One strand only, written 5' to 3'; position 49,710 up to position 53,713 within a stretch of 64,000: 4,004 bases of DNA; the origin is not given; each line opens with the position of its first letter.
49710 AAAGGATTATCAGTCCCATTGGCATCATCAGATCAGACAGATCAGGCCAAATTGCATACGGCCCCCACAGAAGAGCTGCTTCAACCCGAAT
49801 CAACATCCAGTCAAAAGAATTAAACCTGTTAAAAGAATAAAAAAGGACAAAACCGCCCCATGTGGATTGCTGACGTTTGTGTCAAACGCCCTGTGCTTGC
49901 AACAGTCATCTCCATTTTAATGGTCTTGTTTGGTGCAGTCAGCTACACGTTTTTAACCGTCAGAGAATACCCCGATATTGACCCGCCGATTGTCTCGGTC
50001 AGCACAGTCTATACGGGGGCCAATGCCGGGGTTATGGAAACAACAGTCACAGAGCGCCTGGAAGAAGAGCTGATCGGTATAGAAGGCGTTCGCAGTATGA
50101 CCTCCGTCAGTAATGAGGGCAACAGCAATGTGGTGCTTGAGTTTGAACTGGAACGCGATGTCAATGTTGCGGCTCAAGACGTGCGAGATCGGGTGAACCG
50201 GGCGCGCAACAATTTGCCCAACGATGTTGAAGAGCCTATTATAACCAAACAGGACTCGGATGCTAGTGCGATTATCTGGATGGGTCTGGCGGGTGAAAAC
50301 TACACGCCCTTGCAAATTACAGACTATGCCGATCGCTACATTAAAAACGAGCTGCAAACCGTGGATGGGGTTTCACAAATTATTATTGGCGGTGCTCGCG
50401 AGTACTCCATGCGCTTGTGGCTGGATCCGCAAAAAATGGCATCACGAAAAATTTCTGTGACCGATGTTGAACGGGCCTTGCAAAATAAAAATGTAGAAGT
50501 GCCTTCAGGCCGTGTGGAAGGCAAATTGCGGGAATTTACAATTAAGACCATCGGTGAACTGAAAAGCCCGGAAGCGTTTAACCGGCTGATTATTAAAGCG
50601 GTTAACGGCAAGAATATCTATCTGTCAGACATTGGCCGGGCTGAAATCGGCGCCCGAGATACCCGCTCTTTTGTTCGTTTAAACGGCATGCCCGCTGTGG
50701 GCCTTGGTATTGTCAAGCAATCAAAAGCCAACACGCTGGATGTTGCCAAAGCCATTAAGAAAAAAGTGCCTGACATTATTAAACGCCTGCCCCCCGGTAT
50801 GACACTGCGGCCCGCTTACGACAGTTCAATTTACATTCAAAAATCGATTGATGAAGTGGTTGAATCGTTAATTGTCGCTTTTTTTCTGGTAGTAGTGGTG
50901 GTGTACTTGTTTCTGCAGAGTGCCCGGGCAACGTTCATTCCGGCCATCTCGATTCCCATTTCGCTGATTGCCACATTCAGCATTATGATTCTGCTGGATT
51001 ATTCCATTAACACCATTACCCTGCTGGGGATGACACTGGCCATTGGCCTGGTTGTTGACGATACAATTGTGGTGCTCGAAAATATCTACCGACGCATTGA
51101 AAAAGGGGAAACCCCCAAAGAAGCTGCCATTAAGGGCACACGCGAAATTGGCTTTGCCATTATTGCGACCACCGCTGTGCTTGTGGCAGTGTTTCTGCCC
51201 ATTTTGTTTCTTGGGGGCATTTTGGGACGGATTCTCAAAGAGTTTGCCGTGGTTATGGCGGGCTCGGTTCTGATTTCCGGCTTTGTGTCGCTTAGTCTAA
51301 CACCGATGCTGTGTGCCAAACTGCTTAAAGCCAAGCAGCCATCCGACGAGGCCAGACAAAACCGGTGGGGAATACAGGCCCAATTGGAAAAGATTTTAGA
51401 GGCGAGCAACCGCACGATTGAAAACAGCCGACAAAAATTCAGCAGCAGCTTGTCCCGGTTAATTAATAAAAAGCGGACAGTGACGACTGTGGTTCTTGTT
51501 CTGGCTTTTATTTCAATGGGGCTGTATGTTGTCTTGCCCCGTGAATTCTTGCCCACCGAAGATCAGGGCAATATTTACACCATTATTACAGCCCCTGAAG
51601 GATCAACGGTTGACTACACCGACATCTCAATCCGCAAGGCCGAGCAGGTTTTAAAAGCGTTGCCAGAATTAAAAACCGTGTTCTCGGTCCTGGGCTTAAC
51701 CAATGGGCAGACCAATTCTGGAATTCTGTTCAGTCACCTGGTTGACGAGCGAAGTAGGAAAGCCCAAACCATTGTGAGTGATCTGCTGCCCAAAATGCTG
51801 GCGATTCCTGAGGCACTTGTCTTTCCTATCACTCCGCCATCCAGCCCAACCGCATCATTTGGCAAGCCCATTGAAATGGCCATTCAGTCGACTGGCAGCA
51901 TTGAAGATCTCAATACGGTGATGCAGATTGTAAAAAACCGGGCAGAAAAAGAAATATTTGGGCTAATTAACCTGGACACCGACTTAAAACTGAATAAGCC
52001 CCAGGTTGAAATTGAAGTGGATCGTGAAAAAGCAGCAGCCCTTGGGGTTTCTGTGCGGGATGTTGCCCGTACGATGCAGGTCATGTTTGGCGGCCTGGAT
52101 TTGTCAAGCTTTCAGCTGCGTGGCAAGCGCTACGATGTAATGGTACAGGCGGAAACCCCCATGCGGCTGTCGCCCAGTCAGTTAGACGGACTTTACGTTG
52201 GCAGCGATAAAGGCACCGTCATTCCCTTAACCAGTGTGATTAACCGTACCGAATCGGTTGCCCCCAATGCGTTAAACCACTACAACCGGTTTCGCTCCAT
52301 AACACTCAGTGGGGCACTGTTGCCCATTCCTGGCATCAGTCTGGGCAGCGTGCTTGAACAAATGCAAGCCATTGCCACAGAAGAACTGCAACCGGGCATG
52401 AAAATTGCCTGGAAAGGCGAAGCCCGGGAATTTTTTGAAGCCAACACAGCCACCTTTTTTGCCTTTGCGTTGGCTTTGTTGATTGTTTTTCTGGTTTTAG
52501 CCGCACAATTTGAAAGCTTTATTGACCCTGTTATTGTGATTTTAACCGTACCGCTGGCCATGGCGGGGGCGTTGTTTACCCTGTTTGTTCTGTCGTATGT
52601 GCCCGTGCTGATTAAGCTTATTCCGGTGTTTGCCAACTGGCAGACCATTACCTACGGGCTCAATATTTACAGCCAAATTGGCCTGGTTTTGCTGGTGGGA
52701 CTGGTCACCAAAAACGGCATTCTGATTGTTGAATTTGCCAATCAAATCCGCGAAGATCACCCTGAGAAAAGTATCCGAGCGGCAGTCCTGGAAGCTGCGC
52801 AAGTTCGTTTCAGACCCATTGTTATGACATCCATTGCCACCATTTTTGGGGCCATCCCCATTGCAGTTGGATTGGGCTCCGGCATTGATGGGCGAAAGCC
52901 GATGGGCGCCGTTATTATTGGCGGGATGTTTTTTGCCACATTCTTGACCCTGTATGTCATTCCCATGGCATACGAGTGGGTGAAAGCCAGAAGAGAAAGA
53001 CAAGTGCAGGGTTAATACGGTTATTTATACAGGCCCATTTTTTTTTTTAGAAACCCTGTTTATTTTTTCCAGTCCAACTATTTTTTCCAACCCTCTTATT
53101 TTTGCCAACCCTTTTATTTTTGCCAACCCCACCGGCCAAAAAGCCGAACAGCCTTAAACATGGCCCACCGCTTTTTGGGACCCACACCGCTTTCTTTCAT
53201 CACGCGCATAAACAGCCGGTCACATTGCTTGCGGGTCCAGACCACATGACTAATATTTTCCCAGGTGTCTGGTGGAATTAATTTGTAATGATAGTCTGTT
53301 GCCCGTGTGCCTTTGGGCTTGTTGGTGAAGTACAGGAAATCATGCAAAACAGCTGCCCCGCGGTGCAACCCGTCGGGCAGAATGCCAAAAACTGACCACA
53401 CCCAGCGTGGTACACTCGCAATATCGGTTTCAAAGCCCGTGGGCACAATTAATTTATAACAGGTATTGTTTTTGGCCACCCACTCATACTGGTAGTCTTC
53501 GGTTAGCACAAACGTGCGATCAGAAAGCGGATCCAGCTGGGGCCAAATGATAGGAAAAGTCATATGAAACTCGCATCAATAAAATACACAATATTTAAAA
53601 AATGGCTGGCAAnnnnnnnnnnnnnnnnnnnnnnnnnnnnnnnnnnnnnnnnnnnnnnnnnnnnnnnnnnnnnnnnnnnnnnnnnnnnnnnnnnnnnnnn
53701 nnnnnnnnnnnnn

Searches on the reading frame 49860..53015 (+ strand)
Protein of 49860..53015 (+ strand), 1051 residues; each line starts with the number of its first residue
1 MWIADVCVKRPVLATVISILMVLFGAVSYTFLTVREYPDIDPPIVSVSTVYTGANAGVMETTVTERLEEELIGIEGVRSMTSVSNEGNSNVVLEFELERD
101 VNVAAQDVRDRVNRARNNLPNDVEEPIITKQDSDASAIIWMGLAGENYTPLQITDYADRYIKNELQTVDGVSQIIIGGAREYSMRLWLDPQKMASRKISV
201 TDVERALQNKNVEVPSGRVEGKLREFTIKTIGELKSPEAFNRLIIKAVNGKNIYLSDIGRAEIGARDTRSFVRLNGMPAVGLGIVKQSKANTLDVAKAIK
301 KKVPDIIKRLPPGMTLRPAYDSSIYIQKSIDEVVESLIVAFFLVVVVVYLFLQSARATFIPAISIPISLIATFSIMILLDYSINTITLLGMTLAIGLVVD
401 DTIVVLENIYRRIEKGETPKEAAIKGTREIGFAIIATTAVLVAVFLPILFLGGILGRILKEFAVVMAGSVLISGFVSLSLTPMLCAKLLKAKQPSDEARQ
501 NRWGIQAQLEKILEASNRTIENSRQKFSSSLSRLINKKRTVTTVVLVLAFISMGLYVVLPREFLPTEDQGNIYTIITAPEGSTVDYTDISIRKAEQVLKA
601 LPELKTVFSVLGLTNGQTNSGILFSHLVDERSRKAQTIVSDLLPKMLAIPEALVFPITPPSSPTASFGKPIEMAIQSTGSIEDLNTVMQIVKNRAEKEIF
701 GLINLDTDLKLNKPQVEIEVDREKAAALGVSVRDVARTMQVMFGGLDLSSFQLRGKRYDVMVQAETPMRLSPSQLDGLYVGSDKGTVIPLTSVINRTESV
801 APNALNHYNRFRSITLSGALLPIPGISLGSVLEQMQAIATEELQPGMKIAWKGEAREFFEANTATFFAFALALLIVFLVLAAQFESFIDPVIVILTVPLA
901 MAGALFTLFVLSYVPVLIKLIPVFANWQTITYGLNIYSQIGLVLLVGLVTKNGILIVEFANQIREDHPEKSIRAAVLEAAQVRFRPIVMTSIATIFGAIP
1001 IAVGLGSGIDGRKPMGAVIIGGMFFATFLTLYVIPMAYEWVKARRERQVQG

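Call 70: search_protein_families(library=pfam, proteins=[window:49860-53015:+], max_evalue=1)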
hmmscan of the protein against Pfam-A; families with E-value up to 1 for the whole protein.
window:49860-53015:+ (1051 aa): 5 families
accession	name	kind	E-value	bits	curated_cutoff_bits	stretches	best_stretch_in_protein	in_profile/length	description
PF00873.25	ACR_tran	-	6.4e-295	981.3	28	1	4-1041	2-1020/1021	AcrB/AcrD/AcrF family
PF03176.21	MMPL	-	1.6e-10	40.9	20.5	1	337-503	149-319/333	MMPL family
PF02355.23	SecD_SecF_C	-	5.6e-05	23.1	20.5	1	332-478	32-176/189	Protein export membrane protein SecD/SecF, C-terminal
PF04688.18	Holin_SPP1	-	0.028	15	27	1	535-578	2-43/74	SPP1 phage holin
PF18047.6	PatG_D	-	0.14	13.1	27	1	504-593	16-107/111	PatG Domain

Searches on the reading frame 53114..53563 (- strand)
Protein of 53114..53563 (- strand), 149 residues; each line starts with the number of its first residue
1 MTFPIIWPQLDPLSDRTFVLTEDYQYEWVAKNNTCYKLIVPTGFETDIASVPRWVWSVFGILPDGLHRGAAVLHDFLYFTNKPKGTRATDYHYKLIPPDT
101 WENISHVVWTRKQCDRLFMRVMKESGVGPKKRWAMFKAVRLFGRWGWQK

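Call 57: search_protein_families(library=pfam, proteins=[window:53114-53563:-], max_evalue=0.0001)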
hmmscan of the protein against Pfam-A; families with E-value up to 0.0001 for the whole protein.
window:53114-53563:- (149 aa): 1 family
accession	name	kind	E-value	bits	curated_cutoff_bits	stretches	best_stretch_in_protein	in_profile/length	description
PF07087.16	DUF1353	-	2e-23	82.2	22.5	1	20-139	3-91/91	Protein of unknown function (DUF1353)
